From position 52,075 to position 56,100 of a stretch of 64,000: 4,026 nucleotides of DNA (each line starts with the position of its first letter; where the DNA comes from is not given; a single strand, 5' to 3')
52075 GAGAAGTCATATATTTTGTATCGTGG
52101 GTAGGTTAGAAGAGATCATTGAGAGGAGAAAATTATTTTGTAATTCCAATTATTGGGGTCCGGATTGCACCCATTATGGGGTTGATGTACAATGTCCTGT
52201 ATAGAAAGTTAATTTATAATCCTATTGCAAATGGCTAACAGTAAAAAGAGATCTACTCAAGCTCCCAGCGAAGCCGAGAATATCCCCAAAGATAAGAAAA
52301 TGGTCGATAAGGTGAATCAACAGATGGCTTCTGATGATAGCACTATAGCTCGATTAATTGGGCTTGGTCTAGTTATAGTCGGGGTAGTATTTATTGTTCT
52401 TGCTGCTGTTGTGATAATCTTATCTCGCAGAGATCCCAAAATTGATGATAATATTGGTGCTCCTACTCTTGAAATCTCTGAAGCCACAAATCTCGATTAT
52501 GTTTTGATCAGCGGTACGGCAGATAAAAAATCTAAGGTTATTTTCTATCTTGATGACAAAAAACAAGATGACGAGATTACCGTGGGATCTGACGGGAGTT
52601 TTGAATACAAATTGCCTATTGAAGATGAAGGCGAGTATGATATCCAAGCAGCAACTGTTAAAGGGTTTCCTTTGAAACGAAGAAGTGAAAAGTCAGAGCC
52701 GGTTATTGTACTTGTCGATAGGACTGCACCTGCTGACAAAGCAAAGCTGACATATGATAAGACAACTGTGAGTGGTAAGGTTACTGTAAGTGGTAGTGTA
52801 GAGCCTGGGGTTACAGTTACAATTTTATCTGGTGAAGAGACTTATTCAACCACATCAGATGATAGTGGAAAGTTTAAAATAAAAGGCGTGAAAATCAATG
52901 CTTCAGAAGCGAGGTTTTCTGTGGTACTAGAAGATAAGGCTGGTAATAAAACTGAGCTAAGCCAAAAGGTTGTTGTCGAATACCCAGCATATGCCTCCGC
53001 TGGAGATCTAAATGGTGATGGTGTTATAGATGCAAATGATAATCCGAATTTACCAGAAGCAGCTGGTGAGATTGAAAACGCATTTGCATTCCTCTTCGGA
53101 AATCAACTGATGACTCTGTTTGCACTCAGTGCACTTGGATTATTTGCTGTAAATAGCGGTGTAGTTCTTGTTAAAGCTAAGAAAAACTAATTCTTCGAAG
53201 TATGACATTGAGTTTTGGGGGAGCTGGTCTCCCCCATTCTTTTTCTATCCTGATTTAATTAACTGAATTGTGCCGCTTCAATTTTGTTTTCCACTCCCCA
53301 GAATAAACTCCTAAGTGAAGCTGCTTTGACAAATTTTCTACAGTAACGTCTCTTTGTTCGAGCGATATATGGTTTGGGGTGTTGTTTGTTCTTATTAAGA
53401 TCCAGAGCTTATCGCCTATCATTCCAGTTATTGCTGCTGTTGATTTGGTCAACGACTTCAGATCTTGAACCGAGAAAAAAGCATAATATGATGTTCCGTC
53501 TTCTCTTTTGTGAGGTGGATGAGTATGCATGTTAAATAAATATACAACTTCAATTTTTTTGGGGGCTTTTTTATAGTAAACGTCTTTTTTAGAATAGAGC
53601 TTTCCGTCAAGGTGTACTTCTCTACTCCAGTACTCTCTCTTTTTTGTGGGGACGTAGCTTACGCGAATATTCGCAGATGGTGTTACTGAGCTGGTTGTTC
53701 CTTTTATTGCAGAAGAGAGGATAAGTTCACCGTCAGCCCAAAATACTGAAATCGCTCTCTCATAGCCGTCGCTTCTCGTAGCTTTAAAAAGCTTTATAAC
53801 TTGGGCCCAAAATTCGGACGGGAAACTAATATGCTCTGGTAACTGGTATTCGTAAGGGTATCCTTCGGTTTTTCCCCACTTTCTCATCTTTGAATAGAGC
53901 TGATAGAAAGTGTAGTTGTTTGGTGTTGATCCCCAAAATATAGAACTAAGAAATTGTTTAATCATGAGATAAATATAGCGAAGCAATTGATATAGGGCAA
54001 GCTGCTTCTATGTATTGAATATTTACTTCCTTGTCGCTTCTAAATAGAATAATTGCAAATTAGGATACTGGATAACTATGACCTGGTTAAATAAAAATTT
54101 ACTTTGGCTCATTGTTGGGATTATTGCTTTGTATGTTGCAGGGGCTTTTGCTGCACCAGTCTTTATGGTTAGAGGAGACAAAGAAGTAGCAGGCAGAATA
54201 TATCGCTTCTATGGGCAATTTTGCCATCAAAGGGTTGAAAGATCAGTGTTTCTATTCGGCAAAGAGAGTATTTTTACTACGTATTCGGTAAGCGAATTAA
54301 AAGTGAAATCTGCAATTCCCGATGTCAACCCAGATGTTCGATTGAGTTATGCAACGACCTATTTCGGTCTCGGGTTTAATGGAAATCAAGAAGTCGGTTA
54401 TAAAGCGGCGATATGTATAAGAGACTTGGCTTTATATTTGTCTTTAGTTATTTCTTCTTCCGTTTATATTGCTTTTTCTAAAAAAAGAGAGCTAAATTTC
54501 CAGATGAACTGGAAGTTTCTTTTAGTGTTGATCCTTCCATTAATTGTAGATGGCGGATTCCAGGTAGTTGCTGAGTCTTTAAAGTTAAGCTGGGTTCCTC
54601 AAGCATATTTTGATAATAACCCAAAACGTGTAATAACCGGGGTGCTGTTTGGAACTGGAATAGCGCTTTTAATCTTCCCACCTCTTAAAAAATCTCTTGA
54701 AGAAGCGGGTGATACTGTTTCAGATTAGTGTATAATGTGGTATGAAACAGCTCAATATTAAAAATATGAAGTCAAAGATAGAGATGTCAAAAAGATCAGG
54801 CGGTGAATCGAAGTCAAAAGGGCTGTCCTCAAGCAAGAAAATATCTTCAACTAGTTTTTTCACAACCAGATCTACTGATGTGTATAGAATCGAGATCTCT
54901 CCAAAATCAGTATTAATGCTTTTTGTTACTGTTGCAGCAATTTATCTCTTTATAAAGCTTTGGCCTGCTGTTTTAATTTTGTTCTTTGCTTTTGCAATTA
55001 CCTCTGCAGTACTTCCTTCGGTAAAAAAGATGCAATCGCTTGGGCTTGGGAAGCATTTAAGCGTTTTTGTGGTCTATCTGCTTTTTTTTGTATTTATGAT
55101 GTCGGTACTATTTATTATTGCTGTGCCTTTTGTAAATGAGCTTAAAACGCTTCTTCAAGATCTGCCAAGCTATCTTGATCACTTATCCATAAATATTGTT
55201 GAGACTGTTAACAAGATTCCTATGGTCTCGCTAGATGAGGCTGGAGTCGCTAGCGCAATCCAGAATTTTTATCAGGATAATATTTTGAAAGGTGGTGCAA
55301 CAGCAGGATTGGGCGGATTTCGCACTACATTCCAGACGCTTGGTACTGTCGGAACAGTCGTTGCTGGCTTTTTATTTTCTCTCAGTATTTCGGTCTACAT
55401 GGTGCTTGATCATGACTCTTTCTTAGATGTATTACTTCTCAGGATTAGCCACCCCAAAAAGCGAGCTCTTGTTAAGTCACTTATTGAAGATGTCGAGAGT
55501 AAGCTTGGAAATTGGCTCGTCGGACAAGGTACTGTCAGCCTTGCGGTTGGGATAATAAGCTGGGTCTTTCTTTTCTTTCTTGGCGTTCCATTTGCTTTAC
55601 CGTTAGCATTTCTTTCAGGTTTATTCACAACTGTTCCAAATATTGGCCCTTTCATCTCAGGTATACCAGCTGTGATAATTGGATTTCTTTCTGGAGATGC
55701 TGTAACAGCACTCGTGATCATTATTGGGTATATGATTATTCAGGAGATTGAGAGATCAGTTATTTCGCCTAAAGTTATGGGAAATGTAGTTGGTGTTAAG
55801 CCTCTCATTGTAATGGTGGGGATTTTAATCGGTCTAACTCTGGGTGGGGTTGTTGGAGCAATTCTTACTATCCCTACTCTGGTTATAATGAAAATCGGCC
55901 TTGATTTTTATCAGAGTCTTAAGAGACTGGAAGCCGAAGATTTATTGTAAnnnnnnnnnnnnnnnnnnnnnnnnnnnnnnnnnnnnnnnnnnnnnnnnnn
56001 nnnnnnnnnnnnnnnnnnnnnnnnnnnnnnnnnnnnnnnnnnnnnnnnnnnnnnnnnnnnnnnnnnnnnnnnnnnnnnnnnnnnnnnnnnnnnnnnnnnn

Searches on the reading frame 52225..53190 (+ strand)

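Call 59: search_protein_families(library=pfam, proteins=[window:52225-53190:+], max_evalue=0.0001)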
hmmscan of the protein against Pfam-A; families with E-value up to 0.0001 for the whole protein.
window:52225-53190:+ (321 aa): 4 families
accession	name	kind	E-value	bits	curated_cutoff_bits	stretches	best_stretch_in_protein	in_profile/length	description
PF17936.7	Big_6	-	7.3e-11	42.6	27.6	1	184-244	13-75/83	Bacterial Ig domain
PF13620.12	CarboxypepD_reg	-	1.3e-07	32.3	32.3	1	181-225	1-48/82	Carboxypeptidase regulatory-like domain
PF19077.6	Big_13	-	1.1e-06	29.5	27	0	170-250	13-99/102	Bacterial Ig-like domain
PF09136.16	Glucodextran_B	-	1.4e-05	25.3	27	0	167-252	6-82/83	Glucodextranase, domain B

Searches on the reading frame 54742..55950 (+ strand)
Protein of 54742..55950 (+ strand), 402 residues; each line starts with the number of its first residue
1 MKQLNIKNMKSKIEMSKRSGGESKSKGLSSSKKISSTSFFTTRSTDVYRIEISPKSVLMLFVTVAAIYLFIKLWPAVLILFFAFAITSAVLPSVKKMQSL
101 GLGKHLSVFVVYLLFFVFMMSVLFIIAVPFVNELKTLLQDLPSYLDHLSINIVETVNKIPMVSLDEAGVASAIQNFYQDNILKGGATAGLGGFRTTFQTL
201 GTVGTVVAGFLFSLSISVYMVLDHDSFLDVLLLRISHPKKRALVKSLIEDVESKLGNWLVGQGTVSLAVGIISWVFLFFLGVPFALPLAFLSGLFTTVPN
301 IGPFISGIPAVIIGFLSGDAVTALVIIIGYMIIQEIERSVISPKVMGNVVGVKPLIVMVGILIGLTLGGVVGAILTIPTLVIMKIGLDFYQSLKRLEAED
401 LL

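Call 59: search_protein_families(library=pfam, proteins=[window:54742-55950:+], max_evalue=0.0001)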
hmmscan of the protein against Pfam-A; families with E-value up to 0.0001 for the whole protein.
window:54742-55950:+ (402 aa): 1 family
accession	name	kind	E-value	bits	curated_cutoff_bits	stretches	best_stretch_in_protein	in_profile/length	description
PF01594.21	AI-2E_transport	-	1.2e-53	182.9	34.3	1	57-390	4-326/327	AI-2E family transporter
